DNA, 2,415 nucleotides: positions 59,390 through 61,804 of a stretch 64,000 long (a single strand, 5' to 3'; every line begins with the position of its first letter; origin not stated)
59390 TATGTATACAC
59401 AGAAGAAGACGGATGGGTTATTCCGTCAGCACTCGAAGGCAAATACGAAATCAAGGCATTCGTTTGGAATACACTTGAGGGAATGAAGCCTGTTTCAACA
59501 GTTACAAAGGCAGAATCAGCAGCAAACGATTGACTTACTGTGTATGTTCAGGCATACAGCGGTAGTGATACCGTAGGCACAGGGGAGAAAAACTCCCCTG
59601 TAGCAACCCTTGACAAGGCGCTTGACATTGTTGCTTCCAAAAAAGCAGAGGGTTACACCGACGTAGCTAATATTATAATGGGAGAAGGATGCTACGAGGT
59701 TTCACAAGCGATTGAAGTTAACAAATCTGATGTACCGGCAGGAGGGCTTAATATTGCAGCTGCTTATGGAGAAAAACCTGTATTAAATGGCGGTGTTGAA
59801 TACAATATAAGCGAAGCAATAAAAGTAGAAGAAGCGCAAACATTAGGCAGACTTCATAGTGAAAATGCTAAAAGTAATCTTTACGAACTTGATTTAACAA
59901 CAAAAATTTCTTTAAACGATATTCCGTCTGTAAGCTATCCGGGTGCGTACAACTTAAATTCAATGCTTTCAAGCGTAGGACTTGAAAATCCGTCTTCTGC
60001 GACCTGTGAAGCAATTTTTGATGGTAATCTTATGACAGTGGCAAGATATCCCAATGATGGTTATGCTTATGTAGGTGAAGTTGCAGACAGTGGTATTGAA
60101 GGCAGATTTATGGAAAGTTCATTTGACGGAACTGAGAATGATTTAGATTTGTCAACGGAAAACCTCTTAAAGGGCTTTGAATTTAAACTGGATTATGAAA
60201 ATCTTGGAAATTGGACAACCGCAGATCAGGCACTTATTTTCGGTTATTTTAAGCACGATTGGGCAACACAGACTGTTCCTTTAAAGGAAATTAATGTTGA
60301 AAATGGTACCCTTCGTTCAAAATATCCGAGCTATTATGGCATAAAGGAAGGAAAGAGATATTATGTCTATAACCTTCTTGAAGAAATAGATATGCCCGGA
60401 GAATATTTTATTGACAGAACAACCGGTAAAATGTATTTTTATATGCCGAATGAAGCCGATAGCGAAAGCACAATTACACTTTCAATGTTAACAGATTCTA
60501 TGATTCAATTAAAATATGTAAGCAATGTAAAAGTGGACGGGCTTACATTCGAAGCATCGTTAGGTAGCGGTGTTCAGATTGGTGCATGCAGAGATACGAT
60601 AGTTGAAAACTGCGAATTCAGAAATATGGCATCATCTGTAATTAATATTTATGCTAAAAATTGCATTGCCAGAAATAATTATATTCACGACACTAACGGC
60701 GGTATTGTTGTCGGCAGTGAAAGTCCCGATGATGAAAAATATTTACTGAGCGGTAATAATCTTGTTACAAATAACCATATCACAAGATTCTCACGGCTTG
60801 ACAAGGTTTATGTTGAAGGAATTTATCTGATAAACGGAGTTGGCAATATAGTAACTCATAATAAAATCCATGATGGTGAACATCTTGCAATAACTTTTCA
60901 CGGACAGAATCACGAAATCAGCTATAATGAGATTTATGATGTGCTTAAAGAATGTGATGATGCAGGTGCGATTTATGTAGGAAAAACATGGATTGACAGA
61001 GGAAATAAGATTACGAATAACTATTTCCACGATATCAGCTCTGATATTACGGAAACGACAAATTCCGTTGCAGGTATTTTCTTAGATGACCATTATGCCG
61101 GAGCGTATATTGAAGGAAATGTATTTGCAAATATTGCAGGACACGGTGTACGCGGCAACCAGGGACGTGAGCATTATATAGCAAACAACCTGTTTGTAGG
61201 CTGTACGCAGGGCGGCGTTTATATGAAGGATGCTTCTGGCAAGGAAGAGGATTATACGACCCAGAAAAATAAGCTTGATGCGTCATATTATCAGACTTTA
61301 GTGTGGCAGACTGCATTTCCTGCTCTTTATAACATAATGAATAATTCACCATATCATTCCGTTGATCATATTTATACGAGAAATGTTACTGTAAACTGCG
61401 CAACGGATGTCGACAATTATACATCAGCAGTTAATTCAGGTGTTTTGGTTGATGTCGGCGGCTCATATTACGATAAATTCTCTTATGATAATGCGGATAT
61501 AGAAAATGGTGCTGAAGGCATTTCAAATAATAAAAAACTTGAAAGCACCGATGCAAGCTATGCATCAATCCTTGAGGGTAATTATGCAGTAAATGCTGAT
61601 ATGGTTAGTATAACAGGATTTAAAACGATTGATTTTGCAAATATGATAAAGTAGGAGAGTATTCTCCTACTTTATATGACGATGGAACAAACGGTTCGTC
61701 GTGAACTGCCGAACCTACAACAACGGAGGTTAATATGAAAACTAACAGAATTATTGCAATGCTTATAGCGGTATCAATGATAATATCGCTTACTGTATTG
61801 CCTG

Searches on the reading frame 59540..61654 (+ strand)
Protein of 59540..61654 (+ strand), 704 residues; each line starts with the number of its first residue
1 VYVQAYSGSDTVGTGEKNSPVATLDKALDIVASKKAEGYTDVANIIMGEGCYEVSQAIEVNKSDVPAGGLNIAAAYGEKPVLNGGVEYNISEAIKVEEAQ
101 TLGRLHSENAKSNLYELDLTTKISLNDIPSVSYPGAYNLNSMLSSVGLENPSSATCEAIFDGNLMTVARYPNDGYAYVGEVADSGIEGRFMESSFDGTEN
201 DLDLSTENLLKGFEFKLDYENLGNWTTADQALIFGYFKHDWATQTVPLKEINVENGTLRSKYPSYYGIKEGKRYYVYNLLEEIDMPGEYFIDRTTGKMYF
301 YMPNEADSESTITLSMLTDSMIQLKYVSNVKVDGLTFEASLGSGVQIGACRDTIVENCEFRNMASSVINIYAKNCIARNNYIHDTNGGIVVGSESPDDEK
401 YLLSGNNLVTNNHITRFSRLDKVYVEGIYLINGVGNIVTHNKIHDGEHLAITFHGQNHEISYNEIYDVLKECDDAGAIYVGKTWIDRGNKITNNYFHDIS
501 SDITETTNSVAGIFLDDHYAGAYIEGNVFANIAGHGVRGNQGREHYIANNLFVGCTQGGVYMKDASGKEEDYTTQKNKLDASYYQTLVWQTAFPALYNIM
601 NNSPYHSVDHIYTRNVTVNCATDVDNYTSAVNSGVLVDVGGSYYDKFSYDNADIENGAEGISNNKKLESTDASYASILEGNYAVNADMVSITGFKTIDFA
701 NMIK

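Call 9: search_protein_families(library=pfam, proteins=[window:59540-61654:+], max_evalue=0.01)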
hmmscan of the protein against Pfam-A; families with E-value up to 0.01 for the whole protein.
window:59540-61654:+ (704 aa): 2 families
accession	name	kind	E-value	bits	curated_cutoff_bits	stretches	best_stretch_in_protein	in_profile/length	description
PF13229.12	Beta_helix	-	3e-15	56.7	25.9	1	321-496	2-158/158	Right handed beta helix region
PF05048.19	NosD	-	3.9e-10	39.9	23.6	2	309-497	7-170/212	Periplasmic copper-binding protein (NosD)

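Call 14: search_solved_structures(query=window:59540-61654:+, max_evalue=1, show_alignments=2)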
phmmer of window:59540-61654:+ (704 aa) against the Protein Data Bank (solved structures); distinct sequences matched with E-value up to 1: 1.
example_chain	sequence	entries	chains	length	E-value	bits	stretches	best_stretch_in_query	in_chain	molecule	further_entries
9rx2_A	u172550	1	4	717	1.9e-15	59.6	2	220-307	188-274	Parallel beta-helix repeat protein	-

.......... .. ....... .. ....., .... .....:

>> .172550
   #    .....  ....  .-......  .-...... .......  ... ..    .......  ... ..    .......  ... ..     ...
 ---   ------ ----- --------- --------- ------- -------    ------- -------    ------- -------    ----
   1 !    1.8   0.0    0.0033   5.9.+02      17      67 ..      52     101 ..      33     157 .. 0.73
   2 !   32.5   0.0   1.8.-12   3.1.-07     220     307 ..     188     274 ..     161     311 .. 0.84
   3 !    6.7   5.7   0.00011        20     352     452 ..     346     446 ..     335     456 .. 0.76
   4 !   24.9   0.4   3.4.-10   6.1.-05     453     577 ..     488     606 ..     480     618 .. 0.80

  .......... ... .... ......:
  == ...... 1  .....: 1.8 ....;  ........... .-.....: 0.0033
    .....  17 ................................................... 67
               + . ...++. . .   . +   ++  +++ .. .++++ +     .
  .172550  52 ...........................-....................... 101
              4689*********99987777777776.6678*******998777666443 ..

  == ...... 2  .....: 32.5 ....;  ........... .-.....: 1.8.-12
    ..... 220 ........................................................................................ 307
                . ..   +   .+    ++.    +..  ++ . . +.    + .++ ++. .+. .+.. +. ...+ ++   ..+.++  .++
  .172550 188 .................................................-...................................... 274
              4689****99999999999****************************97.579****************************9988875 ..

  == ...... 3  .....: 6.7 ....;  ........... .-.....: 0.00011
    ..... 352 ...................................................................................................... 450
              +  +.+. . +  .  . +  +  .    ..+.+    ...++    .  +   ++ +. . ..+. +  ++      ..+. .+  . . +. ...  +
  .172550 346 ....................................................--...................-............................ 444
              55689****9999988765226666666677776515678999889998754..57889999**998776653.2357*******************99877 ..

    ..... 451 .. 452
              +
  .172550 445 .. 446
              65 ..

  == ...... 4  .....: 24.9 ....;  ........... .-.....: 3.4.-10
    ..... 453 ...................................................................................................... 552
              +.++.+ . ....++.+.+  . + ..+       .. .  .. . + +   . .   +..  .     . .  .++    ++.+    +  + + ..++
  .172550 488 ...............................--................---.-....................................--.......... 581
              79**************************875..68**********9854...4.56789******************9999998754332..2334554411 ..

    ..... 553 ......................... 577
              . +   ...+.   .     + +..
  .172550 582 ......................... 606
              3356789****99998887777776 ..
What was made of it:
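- On GH141: B3 alone does not (call 14).
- Closest known: Glycoside hydrolase family 141. Different: A single-sequence search does not reach 5MQP (call 14).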

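Call 15: search_protein_families(library=ncbifam, proteins=[window:59540-61654:+], max_evalue=0.01)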
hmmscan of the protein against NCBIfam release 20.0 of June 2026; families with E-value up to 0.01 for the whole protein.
window:59540-61654:+ (704 aa): 0 families

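Call 19: find_homologous_proteins(query=window:59540-61654:+, max_evalue=0.00001)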
Query window:59540-61654:+ (704 aa): 77 proteins with E <= 0.00001 among 8000 candidates.
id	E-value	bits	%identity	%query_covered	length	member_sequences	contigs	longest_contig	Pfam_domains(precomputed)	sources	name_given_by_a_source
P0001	0.0e+0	1589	100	100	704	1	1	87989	PF13229.13,PF05048.20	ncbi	-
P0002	0.0e+0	1396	87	100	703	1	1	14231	PF13229.13,PF05048.20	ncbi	-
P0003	8.2e-239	813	58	100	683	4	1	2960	PF13229.13,PF05048.20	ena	-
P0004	1.8e-228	779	54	100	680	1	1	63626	PF13229.13,PF05048.20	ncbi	-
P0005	1.4e-227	776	53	100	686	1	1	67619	PF13229.13,PF05048.20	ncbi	-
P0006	1.7e-221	756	55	88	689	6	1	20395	PF13229.13,PF05048.20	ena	-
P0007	2.0e-219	749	53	99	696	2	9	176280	PF13229.13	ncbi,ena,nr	ncbi:MAG: right-handed parallel beta-helix repeat-containing protein [Clostridia bacterium]|nr:right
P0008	1.2e-216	739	55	88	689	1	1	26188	PF13229.13,PF05048.20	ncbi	-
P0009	6.9e-214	730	50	100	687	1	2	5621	PF13229.13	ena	-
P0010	1.4e-210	719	50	100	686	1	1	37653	PF13229.13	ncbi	-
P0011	2.6e-205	702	48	99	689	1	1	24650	PF13229.13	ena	-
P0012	1.2e-200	687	48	100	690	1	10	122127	PF13229.13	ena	-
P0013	2.2e-186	639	51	88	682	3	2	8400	PF13229.13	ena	-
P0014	2.4e-185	636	47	100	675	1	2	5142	PF13229.13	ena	-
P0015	3.7e-174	599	45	100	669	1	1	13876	PF13229.13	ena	-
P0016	8.3e-130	453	41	83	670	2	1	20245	PF13229.13,PF22842.4,PF05048.20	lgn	-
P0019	2.0e-117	412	36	100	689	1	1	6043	PF13229.13,PF05048.20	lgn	-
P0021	2.6e-102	362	38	79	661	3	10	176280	PF13229.13,PF05048.20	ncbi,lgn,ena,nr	ncbi:MAG: right-handed parallel beta-helix repeat-containing protein [Clostridia bacterium]|nr:right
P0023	6.1e-95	337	34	88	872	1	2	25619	PF13229.13,PF22842.4,PF07833.17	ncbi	-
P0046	3.4e-57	213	28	85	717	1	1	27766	PF13229.13,PF22842.4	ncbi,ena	-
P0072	4.9e-18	83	24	63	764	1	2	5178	PF13229.13,PF21231.3,PF22842.4,PF05048.20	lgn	-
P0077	1.1e-6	46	23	36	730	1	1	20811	PF13229.13,PF21231.3,PF22842.4,PF16874.12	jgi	jgi:hypothetical protein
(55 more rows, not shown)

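Call 21: search_protein_families(library=pfam, proteins=[P0023, P0072, P0077, P0016], max_evalue=0.01)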
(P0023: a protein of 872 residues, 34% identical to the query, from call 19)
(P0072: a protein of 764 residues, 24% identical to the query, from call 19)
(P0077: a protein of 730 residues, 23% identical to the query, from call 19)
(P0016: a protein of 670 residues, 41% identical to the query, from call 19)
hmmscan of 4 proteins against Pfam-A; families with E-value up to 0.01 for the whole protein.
P0023 (872 aa): 3 families
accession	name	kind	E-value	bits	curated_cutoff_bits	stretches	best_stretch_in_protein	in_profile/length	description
PF07833.16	Cu_amine_oxidN1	-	9.9e-25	87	24.2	1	749-840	10-101/108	Copper amine oxidase N-terminal domain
PF13229.12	Beta_helix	-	2.8e-12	47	25.9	2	355-429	6-81/158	Right handed beta helix region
PF21231.2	GH141_M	-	0.0015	18.8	27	1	300-332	123-155/156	GH141 insertion domain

P0072 (764 aa): 3 families
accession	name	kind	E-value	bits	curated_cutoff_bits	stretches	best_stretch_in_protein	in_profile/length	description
PF13229.12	Beta_helix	-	1.8e-16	60.6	25.9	2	381-492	2-99/158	Right handed beta helix region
PF05048.19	NosD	-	3.9e-08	33.4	23.6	1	379-492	60-158/212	Periplasmic copper-binding protein (NosD)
PF21231.2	GH141_M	-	8.4e-06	26.2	27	1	285-314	126-155/156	GH141 insertion domain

P0077 (730 aa): 5 families
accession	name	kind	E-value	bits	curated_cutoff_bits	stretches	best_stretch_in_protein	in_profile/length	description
PF21231.2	GH141_M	-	9.4e-15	55.2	27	1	122-275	1-156/156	GH141 insertion domain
PF13229.12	Beta_helix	-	7.3e-14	52.1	25.9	1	428-537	58-145/158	Right handed beta helix region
PF16874.11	Glyco_hydro_36C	-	1.5e-08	35.4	27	1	630-696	2-65/77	Glycosyl hydrolase family 36 C-terminal domain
PF05048.19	NosD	-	0.00023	21.1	23.6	1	381-494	43-150/212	Periplasmic copper-binding protein (NosD)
PF07602.17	DUF1565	-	0.0003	20.6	20.3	0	33-77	3-39/257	Protein of unknown function (DUF1565)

P0016 (670 aa): 4 families
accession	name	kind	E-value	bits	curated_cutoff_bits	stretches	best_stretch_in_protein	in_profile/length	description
PF13229.12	Beta_helix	-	1.6e-16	60.8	25.9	2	306-399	44-138/158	Right handed beta helix region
PF05048.19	NosD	-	2e-06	27.9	23.6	1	305-453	14-149/212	Periplasmic copper-binding protein (NosD)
PF00295.23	Glyco_hydro_28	-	0.00049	19.7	22.9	1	306-383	89-171/324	Glycosyl hydrolases family 28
PF17161.10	DUF5123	-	0.0059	18.2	35.1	1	596-647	55-103/113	Domain of unknown function (DUF5123)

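Call 22: find_encoding_contigs(protein=P0001, flank=10000, max_places=2)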
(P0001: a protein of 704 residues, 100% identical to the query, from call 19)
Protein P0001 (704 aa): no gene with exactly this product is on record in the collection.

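Call 23: find_encoding_contigs(protein=P0007, flank=10000, max_places=3)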
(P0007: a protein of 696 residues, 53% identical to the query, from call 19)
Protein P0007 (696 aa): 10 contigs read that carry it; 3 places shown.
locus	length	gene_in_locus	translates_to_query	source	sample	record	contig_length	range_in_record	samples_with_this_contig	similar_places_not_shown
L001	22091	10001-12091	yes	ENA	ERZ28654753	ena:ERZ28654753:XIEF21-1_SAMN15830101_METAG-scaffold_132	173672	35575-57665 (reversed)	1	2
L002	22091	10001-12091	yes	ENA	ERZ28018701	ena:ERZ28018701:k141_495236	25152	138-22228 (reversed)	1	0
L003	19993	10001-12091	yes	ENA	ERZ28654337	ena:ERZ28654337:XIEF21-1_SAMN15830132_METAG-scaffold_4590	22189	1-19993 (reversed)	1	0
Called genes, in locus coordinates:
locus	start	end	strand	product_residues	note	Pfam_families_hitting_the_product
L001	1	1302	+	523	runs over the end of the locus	PF00933:Glyco_hydro_3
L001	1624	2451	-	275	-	PF07883:Cupin_2 (weak), PF00165:HTH_AraC, PF12833:HTH_18, PF00165:HTH_AraC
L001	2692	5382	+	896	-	PF22842:Pel9A-like_beta_helix, PF13229:Beta_helix (weak), PF07833:Cu_amine_oxidN1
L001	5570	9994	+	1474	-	PF02018:CBM_4_9 (faint), PF13205:Big_5 (faint)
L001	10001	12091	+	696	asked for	PF13229:Beta_helix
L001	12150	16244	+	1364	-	PF23197:IG_AIR9 (faint), PF00395:SLH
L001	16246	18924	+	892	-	-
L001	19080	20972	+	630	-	PF02065:Melibiase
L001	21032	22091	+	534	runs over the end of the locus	PF00933:Glyco_hydro_3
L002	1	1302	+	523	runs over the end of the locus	PF00933:Glyco_hydro_3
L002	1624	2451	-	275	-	PF07883:Cupin_2 (weak), PF00165:HTH_AraC, PF12833:HTH_18, PF00165:HTH_AraC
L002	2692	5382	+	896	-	PF22842:Pel9A-like_beta_helix, PF13229:Beta_helix (weak), PF07833:Cu_amine_oxidN1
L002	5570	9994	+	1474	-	PF02018:CBM_4_9 (faint), PF13205:Big_5 (faint)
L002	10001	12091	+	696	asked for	PF13229:Beta_helix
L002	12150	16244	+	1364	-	PF23197:IG_AIR9 (faint), PF00395:SLH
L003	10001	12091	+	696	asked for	PF13229:Beta_helix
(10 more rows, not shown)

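Call 26: find_encoding_contigs(protein=P0012, flank=10000, max_places=2)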
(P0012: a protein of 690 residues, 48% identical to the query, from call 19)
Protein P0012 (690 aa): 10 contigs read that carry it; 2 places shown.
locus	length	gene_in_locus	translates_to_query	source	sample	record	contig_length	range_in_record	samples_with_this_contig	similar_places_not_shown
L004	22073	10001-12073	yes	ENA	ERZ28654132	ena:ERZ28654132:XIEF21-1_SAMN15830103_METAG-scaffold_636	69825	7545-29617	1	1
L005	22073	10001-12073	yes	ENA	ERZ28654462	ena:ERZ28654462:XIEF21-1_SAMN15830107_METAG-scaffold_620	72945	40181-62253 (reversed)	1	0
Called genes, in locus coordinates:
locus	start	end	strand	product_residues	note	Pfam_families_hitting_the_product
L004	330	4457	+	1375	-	PF03629:SASA, PF22842:Pel9A-like_beta_helix, PF13229:Beta_helix (faint), PF07833:Cu_amine_oxidN1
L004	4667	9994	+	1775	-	PF02018:CBM_4_9 (faint), PF13205:Big_5 (weak)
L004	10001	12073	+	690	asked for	PF13229:Beta_helix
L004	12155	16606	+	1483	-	PF23197:IG_AIR9 (faint), PF00395:SLH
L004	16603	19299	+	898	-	-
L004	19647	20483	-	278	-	PF02311:AraC_binding, PF07883:Cupin_2 (faint), PF21621:MPI_cupin_dom (faint), PF12833:HTH_18, PF00165:HTH_AraC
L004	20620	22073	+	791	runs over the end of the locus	PF00703:Glyco_hydro_2, PF02836:Glyco_hydro_2_C, PF16355:DUF4982, PF18565:Glyco_hydro2_C5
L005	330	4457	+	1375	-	PF03629:SASA, PF22842:Pel9A-like_beta_helix, PF13229:Beta_helix (faint), PF07833:Cu_amine_oxidN1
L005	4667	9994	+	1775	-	PF02018:CBM_4_9 (faint), PF13205:Big_5 (weak)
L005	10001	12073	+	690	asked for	PF13229:Beta_helix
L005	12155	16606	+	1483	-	PF23197:IG_AIR9 (faint), PF00395:SLH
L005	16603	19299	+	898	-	-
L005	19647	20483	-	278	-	PF02311:AraC_binding, PF07883:Cupin_2 (faint), PF21621:MPI_cupin_dom (faint), PF12833:HTH_18, PF00165:HTH_AraC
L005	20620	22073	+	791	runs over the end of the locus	PF00703:Glyco_hydro_2, PF02836:Glyco_hydro_2_C, PF16355:DUF4982, PF18565:Glyco_hydro2_C5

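Call 27: find_encoding_contigs(protein=P0015, flank=10000, max_places=2)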
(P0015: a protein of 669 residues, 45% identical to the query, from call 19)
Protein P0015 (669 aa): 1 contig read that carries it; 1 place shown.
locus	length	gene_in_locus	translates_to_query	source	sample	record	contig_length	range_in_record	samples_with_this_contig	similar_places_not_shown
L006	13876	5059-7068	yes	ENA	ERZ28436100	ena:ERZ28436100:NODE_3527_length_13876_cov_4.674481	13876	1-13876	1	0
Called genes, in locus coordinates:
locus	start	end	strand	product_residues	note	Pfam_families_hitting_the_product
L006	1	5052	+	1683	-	?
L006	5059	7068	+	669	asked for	PF13229:Beta_helix (weak)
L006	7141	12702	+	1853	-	PF23197:IG_AIR9 (weak), PF02018:CBM_4_9, PF23197:IG_AIR9 (weak), PF00395:SLH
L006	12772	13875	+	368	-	?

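Call 28: find_encoding_contigs(protein=P0004, flank=10000, max_places=2)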
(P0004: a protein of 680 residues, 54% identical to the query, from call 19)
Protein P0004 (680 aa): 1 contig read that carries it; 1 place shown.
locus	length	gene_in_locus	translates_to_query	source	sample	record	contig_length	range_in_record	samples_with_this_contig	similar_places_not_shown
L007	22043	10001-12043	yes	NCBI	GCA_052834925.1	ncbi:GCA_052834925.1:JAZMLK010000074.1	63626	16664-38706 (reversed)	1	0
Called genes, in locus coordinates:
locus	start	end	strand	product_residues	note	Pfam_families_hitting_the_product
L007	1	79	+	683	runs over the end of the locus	PF13229:Beta_helix (weak)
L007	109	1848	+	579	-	PF02838:Glyco_hydro_20b, PF00728:Glyco_hydro_20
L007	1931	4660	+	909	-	PF22842:Pel9A-like_beta_helix, PF07833:Cu_amine_oxidN1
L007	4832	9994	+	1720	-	PF13205:Big_5 (weak)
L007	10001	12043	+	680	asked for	PF05048:NosD (faint), PF13229:Beta_helix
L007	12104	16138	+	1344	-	-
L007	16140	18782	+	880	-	-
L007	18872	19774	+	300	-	PF18082:NAT_N, PF18164:GNAT_C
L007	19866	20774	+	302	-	PF02311:AraC_binding, PF07883:Cupin_2, PF12833:HTH_18, PF00165:HTH_AraC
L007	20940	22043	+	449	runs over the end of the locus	PF00557:Peptidase_M24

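Call 32: find_related_loci(query=A1, collection=genome_contigs, flank=8000)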
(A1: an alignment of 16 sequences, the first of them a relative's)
Query A1 (704 aa) in genome_contigs; peptide patterns used: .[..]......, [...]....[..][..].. (x = any residue, [..] = any of these).
144 stretches matched a pattern; 72 encode a relative of the query (tblastn E <= 1e-3); 72 distinct loci.
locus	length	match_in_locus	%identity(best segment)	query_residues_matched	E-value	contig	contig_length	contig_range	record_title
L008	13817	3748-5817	53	1-699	0e+0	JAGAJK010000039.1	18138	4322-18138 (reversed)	MAG: Clostridia bacterium isolate RGIG8497 Water_deer_Cecum-1__c133535, whole genome shotgun sequence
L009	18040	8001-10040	57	1-702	0e+0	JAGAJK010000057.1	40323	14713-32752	MAG: Clostridia bacterium isolate RGIG8497 Water_deer_Cecum-1__c228050, whole genome shotgun sequence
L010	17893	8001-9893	36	1-604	2e-113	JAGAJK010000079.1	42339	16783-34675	MAG: Clostridia bacterium isolate RGIG8497 Water_deer_Cecum-1__c314144, whole genome shotgun sequence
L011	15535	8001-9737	33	15-602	1e-93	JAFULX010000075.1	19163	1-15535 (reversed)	MAG: Clostridia bacterium isolate RGIG4614 Roe_deer_Rectum-4__c194205, whole genome shotgun sequence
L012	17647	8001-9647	35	1-562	2e-88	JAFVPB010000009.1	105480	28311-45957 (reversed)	MAG: Clostridia bacterium isolate RGIG5265 Sheep_Colon-1__c265, whole genome shotgun sequence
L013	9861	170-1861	34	15-596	5e-88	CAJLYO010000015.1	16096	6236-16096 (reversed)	MAG TPA_asm: uncultured Clostridiales bacterium isolate ERR321645-bin.72 genome assembly, contig: NODE_2869_length_16096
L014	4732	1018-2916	31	2-620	7e-88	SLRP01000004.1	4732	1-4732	MAG: Kiritimatiellae bacterium isolate CSSed165cm_580 CSSed16-5cm-95161, whole genome shotgun sequence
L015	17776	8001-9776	34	1-602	4e-84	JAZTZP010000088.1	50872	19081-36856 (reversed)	MAG: Clostridia bacterium isolate T1900045324_YK20190013.MAGScoT_cleanbin_000001 SGB_6406_k141_970052, whole genome shot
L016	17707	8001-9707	33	1-604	6e-84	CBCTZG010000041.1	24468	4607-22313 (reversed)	MAG TPA_asm: uncultured Clostridia bacterium isolate SRR20550126_concoct_116 genome assembly, contig: ERZ24930444.1410,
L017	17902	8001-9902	31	1-619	3e-83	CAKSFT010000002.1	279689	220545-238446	MAG: uncultured Clostridia bacterium isolate REFINED_METABAT215_TOP10_CONTIGS_1500_ASSEMBLY_K77_MERGED__Hadza_PheChl_Fib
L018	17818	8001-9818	30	19-638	1e-82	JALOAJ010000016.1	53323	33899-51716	MAG: Bacillota bacterium isolate SO_2017_LW2 bin 155 scaffold_1393_c1_LW138R_2017, whole genome shotgun sequence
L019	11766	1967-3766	34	13-617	6e-83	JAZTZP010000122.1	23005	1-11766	MAG: Clostridia bacterium isolate T1900045324_YK20190013.MAGScoT_cleanbin_000001 SGB_6406_k141_1599327, whole genome sho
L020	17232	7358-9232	31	15-619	3e-83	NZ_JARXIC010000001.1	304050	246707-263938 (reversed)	Thalassobacterium sedimentorum strain SDUM461004 scaffold_1_length=304051, whole genome shotgun sequence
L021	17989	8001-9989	31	11-700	7e-82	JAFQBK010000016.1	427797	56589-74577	MAG: Clostridia bacterium isolate RGIG1666 Goat_Cecum-1__c777718, whole genome shotgun sequence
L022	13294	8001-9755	33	15-608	2e-81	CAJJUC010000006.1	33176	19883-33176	MAG TPA_asm: uncultured Clostridiales bacterium isolate ERR1190876-bin.42 genome assembly, contig: NODE_980_length_33176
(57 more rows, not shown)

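Call 36: find_encoding_contigs(protein=P0019, flank=6000, max_places=2)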
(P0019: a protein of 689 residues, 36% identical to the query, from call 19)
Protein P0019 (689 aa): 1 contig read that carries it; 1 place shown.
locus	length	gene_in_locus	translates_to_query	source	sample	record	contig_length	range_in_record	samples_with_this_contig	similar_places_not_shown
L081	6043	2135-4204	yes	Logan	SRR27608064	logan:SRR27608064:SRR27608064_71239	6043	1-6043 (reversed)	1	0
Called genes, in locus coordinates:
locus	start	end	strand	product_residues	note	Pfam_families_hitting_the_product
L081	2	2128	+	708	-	?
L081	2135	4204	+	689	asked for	PF05048:NosD (weak), PF13229:Beta_helix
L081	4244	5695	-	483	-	PF00672:HAMP, PF00512:HisKA, PF02518:HATPase_c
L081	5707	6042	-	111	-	?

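Call 37: find_encoding_contigs(protein=P0014, flank=6000, max_places=2)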
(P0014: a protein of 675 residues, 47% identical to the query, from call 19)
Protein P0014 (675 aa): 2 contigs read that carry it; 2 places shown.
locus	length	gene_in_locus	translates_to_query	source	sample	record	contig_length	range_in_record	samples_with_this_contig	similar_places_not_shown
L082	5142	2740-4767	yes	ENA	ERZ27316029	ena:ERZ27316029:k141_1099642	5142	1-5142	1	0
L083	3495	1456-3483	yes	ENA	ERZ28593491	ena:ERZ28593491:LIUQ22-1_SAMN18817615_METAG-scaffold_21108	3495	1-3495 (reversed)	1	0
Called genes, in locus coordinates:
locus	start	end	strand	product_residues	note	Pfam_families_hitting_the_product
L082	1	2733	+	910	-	?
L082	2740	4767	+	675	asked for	PF13229:Beta_helix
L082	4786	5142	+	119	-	?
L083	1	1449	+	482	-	?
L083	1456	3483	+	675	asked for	PF13229:Beta_helix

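Call 38: find_encoding_contigs(protein=P0011, flank=6000, max_places=2)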
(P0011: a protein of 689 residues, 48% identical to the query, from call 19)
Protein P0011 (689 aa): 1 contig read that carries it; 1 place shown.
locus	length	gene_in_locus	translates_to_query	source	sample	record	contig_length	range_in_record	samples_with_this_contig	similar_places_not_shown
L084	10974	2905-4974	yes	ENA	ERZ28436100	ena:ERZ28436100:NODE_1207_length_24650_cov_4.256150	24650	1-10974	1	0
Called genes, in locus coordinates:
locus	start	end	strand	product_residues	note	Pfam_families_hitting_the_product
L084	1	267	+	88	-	?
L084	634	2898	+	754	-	-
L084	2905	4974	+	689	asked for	PF13229:Beta_helix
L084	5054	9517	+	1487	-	PF02018:CBM_4_9 (faint), PF23197:IG_AIR9, PF00395:SLH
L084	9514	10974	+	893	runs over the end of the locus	-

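Call 41: find_encoding_contigs(protein=P0013, flank=6000, max_places=2)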
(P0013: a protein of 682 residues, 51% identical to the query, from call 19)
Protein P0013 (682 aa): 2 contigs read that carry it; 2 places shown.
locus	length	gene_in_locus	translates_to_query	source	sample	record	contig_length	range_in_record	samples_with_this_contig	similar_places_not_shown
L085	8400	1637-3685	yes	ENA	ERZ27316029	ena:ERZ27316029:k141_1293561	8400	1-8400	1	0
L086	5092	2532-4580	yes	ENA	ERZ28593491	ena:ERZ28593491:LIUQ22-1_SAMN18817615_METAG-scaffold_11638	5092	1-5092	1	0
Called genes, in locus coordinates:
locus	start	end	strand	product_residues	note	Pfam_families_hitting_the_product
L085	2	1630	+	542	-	?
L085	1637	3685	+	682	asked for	PF13229:Beta_helix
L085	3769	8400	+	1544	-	?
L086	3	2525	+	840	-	?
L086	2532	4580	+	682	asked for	PF13229:Beta_helix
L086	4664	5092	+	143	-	?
